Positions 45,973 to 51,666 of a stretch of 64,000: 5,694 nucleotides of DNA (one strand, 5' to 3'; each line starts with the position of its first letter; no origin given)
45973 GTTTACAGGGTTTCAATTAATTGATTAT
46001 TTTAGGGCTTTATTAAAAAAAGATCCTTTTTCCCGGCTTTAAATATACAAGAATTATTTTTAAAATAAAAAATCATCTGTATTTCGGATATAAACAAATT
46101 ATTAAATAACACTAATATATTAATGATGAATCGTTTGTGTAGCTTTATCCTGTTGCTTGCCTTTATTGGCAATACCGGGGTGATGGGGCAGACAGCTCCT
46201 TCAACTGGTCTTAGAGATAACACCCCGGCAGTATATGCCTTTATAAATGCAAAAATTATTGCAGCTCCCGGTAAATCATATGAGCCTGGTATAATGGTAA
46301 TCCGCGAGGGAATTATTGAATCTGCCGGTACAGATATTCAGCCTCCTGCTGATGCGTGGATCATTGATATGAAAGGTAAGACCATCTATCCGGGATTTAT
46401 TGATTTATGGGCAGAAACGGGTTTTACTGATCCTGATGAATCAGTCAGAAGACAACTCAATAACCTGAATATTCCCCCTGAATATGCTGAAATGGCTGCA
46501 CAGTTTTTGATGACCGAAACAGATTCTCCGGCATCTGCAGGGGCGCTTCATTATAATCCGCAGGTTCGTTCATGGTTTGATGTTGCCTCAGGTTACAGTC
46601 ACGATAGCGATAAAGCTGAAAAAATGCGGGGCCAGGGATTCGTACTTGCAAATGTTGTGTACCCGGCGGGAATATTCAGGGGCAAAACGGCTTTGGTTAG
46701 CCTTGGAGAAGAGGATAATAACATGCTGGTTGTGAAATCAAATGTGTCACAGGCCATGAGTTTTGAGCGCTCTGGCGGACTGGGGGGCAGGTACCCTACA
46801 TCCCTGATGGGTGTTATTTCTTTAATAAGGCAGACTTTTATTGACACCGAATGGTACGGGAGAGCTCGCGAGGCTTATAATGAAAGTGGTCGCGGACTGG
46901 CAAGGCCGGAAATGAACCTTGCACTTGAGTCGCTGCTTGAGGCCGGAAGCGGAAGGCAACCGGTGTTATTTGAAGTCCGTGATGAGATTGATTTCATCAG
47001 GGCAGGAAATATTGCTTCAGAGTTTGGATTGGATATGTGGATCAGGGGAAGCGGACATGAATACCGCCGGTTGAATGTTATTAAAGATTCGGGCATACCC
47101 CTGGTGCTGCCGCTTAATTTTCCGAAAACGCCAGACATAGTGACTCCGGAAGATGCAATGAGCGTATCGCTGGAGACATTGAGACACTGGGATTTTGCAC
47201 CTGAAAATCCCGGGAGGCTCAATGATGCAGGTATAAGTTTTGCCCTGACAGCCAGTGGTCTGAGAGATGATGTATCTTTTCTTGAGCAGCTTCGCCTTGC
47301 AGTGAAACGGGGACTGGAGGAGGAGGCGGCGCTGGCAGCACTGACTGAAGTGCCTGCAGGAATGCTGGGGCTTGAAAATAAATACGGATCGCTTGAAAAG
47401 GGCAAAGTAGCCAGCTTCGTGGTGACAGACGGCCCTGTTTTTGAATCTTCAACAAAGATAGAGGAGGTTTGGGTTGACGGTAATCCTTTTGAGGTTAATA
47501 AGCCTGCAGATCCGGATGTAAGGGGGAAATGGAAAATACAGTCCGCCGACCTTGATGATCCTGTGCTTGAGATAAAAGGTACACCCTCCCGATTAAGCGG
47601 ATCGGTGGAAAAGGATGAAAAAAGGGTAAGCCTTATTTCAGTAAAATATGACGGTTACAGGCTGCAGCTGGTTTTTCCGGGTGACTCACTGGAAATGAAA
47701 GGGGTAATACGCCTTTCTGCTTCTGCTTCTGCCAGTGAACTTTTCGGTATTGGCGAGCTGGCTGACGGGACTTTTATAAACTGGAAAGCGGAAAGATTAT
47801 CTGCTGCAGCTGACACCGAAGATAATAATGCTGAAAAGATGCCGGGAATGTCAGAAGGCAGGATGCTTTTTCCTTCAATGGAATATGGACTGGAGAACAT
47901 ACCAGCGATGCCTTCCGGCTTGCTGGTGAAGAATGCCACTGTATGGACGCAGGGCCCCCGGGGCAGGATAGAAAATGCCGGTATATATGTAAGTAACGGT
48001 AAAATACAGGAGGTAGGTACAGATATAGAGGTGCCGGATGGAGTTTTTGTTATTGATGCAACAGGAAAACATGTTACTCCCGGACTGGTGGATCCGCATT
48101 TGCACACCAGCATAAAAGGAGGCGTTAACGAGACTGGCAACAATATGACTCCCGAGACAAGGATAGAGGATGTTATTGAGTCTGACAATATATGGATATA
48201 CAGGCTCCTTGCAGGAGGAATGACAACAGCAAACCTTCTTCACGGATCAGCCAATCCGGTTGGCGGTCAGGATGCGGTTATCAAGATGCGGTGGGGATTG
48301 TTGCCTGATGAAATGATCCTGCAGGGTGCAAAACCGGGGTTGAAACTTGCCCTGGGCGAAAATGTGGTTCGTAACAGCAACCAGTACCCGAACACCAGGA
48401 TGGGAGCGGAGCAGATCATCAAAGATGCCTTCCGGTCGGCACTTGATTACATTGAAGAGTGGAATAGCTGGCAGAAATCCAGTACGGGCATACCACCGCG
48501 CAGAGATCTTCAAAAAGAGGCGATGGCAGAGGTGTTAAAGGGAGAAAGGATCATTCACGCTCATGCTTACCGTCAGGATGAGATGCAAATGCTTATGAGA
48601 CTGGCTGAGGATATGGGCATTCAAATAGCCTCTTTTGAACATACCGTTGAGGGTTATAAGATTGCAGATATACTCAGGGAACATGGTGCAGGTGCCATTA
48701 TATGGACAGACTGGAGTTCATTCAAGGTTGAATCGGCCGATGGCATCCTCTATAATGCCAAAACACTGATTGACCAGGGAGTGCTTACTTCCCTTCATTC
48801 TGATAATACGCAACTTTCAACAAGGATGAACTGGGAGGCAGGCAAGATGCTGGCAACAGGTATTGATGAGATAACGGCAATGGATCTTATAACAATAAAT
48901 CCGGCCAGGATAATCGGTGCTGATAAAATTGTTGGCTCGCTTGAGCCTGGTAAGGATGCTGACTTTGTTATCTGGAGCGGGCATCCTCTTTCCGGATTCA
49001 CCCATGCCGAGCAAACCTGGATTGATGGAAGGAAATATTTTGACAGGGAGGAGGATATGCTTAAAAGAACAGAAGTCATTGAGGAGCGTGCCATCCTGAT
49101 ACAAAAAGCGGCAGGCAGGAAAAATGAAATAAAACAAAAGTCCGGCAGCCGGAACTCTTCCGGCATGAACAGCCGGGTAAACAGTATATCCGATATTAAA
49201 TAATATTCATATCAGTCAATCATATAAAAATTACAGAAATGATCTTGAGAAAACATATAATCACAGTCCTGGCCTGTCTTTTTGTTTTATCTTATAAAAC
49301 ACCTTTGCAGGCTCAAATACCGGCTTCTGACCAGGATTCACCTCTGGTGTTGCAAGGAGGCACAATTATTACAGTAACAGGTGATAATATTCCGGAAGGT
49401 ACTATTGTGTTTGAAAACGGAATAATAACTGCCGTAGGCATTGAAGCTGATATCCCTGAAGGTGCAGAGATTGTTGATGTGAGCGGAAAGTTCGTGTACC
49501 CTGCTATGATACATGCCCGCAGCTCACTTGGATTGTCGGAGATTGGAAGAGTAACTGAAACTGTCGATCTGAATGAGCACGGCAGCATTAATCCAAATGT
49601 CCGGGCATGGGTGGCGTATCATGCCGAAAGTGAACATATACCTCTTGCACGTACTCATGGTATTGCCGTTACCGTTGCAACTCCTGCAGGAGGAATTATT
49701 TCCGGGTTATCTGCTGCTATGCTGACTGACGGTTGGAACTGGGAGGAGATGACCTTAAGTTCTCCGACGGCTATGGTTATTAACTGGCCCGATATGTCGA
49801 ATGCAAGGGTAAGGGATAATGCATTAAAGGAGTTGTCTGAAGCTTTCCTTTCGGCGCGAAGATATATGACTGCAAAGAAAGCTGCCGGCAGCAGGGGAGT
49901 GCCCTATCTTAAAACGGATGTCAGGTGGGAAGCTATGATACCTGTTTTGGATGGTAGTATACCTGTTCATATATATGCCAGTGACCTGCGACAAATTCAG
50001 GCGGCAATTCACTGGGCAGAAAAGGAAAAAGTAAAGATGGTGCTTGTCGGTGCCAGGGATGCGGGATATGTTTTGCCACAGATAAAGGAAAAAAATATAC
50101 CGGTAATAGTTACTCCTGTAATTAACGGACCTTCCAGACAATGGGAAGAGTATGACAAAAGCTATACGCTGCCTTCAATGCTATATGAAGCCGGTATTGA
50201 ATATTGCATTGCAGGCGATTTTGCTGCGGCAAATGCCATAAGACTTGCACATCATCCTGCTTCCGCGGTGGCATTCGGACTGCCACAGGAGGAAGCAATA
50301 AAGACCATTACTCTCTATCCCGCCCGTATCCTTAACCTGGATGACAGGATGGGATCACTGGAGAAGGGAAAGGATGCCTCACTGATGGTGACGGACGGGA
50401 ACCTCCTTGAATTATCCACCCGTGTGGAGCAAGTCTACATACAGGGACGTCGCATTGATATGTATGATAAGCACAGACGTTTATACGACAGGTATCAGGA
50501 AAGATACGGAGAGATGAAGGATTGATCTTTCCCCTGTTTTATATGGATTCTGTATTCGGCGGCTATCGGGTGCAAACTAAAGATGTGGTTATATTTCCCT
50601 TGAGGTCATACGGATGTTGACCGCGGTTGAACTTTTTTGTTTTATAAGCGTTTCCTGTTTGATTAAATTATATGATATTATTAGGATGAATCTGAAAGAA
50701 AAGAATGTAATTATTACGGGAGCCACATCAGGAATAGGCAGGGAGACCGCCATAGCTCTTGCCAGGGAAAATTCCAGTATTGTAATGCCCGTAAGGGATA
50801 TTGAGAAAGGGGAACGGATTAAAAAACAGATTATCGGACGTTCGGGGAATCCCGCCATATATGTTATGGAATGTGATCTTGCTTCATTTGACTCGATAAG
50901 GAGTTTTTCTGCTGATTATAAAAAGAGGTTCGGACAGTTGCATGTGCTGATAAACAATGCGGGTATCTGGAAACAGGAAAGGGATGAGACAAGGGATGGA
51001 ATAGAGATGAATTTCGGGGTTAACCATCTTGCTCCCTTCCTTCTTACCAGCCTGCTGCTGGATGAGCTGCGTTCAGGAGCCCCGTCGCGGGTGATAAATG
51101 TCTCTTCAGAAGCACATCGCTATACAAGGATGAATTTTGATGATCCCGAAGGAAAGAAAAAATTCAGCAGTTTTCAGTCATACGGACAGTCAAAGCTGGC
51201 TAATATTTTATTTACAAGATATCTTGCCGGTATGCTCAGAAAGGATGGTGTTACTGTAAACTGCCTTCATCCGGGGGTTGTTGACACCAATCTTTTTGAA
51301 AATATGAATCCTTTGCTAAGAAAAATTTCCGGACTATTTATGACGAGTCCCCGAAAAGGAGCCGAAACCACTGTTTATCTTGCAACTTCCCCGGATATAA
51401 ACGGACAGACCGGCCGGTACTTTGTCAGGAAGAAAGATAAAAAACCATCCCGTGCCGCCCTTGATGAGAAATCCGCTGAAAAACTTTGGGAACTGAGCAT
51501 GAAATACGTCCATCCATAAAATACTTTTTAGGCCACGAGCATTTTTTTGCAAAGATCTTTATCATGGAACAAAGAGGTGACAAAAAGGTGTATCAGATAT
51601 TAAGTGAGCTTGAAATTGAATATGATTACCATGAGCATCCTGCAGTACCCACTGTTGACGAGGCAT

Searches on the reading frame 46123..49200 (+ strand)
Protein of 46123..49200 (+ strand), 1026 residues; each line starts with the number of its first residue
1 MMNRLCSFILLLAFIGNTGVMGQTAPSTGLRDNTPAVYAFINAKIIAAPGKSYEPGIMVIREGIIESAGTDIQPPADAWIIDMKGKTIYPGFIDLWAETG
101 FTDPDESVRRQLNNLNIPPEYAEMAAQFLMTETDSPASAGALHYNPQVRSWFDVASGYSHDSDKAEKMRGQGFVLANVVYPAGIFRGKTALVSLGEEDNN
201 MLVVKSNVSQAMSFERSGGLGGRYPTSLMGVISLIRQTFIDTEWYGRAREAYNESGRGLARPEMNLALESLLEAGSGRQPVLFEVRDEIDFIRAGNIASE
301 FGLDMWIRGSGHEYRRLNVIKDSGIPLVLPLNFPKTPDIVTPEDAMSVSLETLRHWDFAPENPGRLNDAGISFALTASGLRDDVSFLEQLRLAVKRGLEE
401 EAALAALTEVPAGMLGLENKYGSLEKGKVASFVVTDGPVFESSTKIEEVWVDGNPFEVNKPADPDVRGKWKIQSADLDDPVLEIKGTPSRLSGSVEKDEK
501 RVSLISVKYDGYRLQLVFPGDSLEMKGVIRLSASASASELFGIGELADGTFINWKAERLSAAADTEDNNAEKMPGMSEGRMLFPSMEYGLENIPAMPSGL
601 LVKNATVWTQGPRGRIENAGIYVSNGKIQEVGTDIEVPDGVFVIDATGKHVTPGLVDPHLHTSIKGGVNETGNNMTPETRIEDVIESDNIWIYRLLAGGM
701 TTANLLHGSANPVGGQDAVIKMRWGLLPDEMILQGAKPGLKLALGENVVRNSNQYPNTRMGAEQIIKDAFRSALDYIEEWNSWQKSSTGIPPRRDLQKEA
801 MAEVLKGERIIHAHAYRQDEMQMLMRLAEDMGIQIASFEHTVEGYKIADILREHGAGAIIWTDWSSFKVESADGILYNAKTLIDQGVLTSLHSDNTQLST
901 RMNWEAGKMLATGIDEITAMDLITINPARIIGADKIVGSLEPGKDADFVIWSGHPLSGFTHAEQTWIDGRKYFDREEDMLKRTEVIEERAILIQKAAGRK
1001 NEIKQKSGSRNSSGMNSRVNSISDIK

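Call 20: search_protein_families(library=ncbifam, proteins=[window:46123-49200:+], max_evalue=0.00001)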
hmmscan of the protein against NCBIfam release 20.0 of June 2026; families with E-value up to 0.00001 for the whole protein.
window:46123-49200:+ (1026 aa): 58 families (the best 25 are shown)
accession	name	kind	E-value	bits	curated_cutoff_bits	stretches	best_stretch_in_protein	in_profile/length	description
NF006056.0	PRK08204.1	subfamily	3.1e-23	82.3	391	1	600-678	5-82/449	hypothetical protein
TIGR01224.1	hutI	equivalog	2.6e-22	79.2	298.15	1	616-663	1-50/377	imidazolonepropionase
NF051886.1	XaaProDiPepCaul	equivalog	6.5e-22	78.1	500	0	616-702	16-101/398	Xaa-Pro dipeptidase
TIGR02318.1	phosphono_phnM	equivalog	3.5e-19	69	390.55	1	818-972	229-375/376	phosphonate metabolism protein PhnM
NF006689.0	PRK09237.1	equivalog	7e-19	67.6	371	1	600-662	5-66/383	amidohydrolase/deacetylase family metallohydrolase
NF011990.0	PRK15446.2-6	subfamily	5.2e-17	61.6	233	0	879-975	292-385/390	alpha-D-ribose 1-methylphosphonate 5-triphosphate diphosphatase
NF011989.0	PRK15446.2-5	equivalog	3.3e-16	59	565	0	825-976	239-381/385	alpha-D-ribose 1-methylphosphonate 5-triphosphate diphosphatase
NF006845.0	PRK09357.2-6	equivalog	1e-15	57.4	728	1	600-663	3-65/428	dihydroorotase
TIGR03178.1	allantoinase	equivalog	3.6e-15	55.7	357.85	1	601-664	3-62/441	allantoinase AllB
TIGR00221.1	nagA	equivalog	1.2e-14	54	225.65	0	596-664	1-67/380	N-acetylglucosamine-6-phosphate deacetylase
TIGR02033.1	D-hydantoinase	equivalog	1.4e-14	53.9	393.25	1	601-665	2-63/454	dihydropyrimidinase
NF011987.0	PRK15446.2-3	subfamily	2.7e-14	52.8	253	0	825-974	244-385/395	alpha-D-ribose 1-methylphosphonate 5-triphosphate diphosphatase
NF004839.0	PRK06189.1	equivalog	5.9e-14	51.6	631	1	600-662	5-63/451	allantoinase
NF011984.0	PRK15446.1-5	equivalog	8.9e-14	51.1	260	0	815-972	230-378/379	alpha-D-ribose 1-methylphosphonate 5-triphosphate diphosphatase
TIGR01178.1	ade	equivalog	9.9e-14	50.7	472.5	0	902-972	264-330/552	adenine deaminase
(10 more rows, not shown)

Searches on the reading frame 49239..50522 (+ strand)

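Call 20: search_protein_families(library=ncbifam, proteins=[window:49239-50522:+], max_evalue=0.00001)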
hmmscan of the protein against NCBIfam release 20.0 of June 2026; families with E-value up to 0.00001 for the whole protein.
window:49239-50522:+ (428 aa): 17 families
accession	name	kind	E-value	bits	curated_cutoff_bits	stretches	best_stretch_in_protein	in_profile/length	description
NF006056.0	PRK08204.1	subfamily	1.2e-10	40.7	391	0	36-93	5-63/449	hypothetical protein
TIGR00221.1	nagA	equivalog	8.4e-10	38.1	225.65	1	342-389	322-370/380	N-acetylglucosamine-6-phosphate deacetylase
NF011989.0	PRK15446.2-5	equivalog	2e-09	36.7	565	0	318-406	294-377/385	alpha-D-ribose 1-methylphosphonate 5-triphosphate diphosphatase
NF011990.0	PRK15446.2-6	subfamily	5.2e-09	35.3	233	0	326-406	306-382/390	alpha-D-ribose 1-methylphosphonate 5-triphosphate diphosphatase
TIGR02318.1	phosphono_phnM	equivalog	1.6e-08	33.8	390.55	0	325-406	298-375/376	phosphonate metabolism protein PhnM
NF051886.1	XaaProDiPepCaul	equivalog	2.2e-08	33.6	500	0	318-399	306-387/398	Xaa-Pro dipeptidase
NF011984.0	PRK15446.1-5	equivalog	8e-08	31.5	260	0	348-406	323-378/379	alpha-D-ribose 1-methylphosphonate 5-triphosphate diphosphatase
NF008371.0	PRK11170.1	equivalog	9.8e-08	31.3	483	0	346-388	324-366/382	N-acetylglucosamine-6-phosphate deacetylase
TIGR01224.1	hutI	equivalog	1.7e-07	30.5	298.15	0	312-388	275-354/377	imidazolonepropionase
NF006689.0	PRK09237.1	equivalog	2.2e-07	29.8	371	0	342-385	293-335/383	amidohydrolase/deacetylase family metallohydrolase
TIGR03178.1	allantoinase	equivalog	4.1e-07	29.2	357.85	0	36-95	2-58/441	allantoinase AllB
NF005557.0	PRK07228.1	equivalog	4.9e-07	28.8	522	0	37-93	5-61/445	5'-deoxyadenosine deaminase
NF006558.0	PRK09059.1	equivalog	6.9e-07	28.1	645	0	34-101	3-73/430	dihydroorotase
TIGR02033.1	D-hydantoinase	equivalog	1.1e-06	27.9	393.25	0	37-111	2-72/454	dihydropyrimidinase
TIGR01178.1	ade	equivalog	1.4e-06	27.1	472.5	0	341-408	269-332/552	adenine deaminase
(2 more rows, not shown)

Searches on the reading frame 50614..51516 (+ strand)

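Call 20: search_protein_families(library=ncbifam, proteins=[window:50614-51516:+], max_evalue=0.00001)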
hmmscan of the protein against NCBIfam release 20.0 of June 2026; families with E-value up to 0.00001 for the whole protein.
window:50614-51516:+ (301 aa): 196 families (the best 25 are shown)
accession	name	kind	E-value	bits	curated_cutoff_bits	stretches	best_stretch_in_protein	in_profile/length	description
NF004846.0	PRK06197.1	subfamily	5.4e-65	219.6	268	1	30-296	17-297/306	oxidoreductase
NF004845.0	PRK06196.1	subfamily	2.5e-55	188.1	414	1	25-298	25-312/320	oxidoreductase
NF004513.0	PRK05854.1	subfamily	5.2e-45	153.8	282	1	25-230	11-218/314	SDR family oxidoreductase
TIGR01289.1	LPOR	equivalog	2.7e-32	112.5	331.35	2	29-156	3-132/315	protochlorophyllide reductase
NF005559.1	PRK07231.1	subfamily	1.5e-30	106.5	215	1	27-231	2-194/249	glucose 1-dehydrogenase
NF005672.0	PRK07454.1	equivalog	5.5e-27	94.5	234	1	28-261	5-225/241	SDR family oxidoreductase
NF009466.0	PRK12826.1-2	subfamily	2.8e-24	85.9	222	1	29-258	3-227/248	3-oxoacyl-ACP reductase FabG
NF005472.0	PRK07067.1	equivalog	2.3e-23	83.1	338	1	25-240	2-203/257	L-iditol 2-dehydrogenase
NF004198.0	PRK05653.1-3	equivalog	1.4e-22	80.4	296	1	25-235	3-201/248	3-oxoacyl-ACP reductase FabG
NF009468.0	PRK12826.1-4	equivalog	2.1e-22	80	318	1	25-232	3-199/256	SDR family oxidoreductase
NF004825.0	PRK06181.1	equivalog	6e-22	78.2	215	1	26-228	3-193/268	SDR family oxidoreductase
NF004791.0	PRK06138.1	equivalog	1.4e-21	77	312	1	25-231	1-194/252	SDR family oxidoreductase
NF005067.0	PRK06484.1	equivalog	2.1e-21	76.1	713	1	24-230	4-198/524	short chain dehydrogenase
NF009093.0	PRK12429.1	subfamily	3.7e-21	75.6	258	1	25-230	1-194/259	3-hydroxybutyrate dehydrogenase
NF004818.0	PRK06172.1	equivalog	5.2e-21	75.1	336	1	25-231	3-198/253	SDR family oxidoreductase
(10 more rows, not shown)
